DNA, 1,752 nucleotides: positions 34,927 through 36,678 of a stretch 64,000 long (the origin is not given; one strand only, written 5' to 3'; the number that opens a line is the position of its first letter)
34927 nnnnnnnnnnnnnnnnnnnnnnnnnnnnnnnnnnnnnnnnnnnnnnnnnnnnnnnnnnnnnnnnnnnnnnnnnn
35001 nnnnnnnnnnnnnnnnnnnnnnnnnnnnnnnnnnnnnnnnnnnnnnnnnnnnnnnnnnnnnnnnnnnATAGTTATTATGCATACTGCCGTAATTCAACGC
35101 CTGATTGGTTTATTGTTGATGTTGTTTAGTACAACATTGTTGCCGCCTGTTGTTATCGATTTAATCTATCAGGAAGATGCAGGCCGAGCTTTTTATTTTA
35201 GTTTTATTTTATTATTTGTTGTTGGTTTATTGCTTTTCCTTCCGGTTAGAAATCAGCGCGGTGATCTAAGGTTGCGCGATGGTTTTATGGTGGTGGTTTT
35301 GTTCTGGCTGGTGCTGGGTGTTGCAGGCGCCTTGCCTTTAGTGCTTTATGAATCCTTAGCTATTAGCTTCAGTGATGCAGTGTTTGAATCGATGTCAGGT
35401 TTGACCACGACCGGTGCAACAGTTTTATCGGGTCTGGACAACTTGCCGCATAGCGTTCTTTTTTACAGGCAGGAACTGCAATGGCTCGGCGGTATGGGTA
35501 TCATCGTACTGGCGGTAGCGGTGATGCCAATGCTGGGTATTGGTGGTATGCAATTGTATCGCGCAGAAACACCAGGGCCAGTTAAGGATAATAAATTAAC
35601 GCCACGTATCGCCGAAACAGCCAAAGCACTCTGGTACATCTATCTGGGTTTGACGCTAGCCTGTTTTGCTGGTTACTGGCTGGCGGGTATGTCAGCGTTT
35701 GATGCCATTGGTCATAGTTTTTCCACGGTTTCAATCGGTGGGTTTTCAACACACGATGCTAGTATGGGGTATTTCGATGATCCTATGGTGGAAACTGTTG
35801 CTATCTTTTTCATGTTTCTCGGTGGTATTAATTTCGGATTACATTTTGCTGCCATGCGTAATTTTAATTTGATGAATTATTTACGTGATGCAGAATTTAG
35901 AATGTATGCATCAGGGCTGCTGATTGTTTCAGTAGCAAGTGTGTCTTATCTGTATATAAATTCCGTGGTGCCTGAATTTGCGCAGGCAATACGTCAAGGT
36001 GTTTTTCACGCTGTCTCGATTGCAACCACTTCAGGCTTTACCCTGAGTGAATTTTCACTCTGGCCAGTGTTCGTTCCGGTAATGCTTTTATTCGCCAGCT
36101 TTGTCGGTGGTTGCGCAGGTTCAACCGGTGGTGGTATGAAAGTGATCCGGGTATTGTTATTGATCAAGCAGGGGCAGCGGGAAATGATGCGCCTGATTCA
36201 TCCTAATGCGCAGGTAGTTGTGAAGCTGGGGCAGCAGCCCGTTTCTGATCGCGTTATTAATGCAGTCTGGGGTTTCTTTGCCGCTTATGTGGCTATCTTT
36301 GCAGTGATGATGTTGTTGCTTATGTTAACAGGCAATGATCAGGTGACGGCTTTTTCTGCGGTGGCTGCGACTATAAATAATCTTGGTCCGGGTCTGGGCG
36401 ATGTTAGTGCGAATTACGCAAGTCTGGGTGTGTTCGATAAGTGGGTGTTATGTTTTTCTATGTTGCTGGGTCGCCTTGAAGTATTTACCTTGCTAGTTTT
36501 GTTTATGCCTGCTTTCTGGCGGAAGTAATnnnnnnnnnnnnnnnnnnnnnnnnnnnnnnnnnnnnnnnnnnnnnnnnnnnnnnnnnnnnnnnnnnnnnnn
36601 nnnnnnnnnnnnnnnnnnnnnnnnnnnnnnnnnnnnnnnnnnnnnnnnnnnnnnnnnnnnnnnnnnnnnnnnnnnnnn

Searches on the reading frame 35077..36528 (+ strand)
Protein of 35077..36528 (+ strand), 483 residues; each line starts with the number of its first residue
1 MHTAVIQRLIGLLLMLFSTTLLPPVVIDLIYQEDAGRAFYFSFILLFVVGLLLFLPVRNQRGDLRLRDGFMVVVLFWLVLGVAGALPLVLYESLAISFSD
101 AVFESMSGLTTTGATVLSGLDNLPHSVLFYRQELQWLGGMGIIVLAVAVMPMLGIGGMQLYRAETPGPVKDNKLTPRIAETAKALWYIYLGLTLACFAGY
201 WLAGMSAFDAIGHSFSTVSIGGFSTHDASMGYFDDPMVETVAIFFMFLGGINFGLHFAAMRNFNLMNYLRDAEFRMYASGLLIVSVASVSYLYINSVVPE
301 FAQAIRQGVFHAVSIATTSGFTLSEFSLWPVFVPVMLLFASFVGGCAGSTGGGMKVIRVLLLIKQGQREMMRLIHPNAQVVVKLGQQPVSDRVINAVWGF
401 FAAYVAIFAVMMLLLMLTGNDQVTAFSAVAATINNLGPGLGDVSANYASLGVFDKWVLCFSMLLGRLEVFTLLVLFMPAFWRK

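Call 86: search_protein_families(library=pfam, proteins=[window:35077-36528:+], max_evalue=1e-15)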
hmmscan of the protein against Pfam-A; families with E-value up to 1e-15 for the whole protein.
window:35077-36528:+ (483 aa): 1 family
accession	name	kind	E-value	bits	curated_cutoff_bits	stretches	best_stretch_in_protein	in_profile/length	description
PF02386.22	TrkH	-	1.4e-95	321.1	27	1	39-479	5-498/502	Cation transport protein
